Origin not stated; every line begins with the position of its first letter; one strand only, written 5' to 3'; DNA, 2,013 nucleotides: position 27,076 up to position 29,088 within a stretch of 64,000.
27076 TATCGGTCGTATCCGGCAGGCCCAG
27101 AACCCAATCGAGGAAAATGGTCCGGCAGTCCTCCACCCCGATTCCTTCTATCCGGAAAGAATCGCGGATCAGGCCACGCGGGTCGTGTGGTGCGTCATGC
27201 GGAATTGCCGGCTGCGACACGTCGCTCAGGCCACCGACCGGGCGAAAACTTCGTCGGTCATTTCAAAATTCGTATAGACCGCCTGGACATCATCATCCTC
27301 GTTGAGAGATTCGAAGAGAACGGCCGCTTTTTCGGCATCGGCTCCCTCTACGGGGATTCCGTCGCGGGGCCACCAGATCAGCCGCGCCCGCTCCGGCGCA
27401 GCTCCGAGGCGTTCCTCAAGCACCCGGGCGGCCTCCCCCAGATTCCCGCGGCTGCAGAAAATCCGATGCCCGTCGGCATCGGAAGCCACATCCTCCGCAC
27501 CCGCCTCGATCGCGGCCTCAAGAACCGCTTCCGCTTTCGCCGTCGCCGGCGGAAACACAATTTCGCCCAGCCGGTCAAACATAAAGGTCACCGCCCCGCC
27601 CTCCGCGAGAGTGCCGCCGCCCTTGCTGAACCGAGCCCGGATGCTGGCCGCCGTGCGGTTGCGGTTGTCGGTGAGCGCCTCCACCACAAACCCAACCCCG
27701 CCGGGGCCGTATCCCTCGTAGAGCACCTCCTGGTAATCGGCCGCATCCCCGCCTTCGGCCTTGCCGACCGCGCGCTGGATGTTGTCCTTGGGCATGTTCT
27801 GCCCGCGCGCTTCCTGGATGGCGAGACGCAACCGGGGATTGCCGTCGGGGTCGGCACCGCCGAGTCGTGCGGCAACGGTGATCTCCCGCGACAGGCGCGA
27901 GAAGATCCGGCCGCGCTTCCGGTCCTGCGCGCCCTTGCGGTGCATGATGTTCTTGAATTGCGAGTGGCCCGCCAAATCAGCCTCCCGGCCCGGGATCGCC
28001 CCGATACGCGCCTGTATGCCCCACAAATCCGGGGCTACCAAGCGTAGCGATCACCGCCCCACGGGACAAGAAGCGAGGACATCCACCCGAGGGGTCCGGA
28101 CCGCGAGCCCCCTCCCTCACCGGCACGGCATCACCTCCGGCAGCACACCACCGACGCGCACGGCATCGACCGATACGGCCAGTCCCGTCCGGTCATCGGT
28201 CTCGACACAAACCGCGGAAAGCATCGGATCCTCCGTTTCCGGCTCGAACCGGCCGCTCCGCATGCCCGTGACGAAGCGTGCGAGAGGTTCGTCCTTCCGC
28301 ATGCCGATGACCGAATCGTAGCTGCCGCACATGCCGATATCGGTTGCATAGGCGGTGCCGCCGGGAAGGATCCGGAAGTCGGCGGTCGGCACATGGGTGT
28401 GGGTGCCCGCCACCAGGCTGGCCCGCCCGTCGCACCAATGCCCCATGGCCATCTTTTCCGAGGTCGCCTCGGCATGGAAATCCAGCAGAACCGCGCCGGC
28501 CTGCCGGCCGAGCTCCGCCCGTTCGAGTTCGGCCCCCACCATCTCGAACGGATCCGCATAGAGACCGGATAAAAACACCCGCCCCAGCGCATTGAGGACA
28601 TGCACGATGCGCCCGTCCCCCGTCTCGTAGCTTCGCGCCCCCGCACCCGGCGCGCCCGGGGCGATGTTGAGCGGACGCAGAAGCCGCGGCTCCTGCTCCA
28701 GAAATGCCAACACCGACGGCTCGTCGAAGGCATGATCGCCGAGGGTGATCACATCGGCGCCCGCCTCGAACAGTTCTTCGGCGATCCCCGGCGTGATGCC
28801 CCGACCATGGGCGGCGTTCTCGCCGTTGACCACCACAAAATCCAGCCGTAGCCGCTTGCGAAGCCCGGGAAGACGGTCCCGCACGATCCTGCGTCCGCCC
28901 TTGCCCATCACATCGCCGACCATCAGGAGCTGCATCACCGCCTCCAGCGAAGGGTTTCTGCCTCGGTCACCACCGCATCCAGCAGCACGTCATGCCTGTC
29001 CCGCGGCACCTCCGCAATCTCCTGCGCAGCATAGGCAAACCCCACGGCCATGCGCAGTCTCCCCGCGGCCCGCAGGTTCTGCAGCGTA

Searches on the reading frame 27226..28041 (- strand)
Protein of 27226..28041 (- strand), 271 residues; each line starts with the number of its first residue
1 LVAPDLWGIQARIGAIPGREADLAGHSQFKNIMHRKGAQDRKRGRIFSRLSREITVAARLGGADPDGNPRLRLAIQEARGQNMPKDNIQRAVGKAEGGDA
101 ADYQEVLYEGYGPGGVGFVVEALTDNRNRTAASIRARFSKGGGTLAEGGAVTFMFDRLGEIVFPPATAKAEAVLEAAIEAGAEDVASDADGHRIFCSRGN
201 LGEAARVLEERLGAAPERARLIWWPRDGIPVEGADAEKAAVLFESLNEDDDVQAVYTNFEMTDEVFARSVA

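Call 50: search_protein_families(library=pfam, proteins=[window:27226-28041:-], max_evalue=0.00001)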
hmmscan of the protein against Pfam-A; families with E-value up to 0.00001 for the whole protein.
window:27226-28041:- (271 aa): 2 families
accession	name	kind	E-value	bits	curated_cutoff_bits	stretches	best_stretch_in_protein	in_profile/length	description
PF01709.26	Transcrip_reg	-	1.4e-49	168.3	27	1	103-259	1-160/160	TACO1/YebC second and third domain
PF20772.2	TACO1_YebC_N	-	9.4e-32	109.8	36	1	27-97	1-72/73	TACO1/YebC protein N-terminal domain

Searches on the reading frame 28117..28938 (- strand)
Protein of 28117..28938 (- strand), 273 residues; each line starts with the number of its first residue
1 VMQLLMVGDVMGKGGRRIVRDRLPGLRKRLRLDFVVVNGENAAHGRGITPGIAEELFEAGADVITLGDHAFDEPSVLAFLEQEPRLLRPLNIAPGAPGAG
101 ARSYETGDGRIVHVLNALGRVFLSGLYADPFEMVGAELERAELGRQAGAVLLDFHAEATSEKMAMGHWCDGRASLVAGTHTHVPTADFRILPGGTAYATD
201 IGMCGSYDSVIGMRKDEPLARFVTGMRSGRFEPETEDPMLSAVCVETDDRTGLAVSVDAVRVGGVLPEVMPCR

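Call 50: search_protein_families(library=pfam, proteins=[window:28117-28938:-], max_evalue=0.00001)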
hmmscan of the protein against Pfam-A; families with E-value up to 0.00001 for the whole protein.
window:28117-28938:- (273 aa): 1 family
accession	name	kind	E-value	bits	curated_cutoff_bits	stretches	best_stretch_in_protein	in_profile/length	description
PF13277.11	YmdB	-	1.1e-95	320.1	27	1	5-259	1-252/253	YmdB-like protein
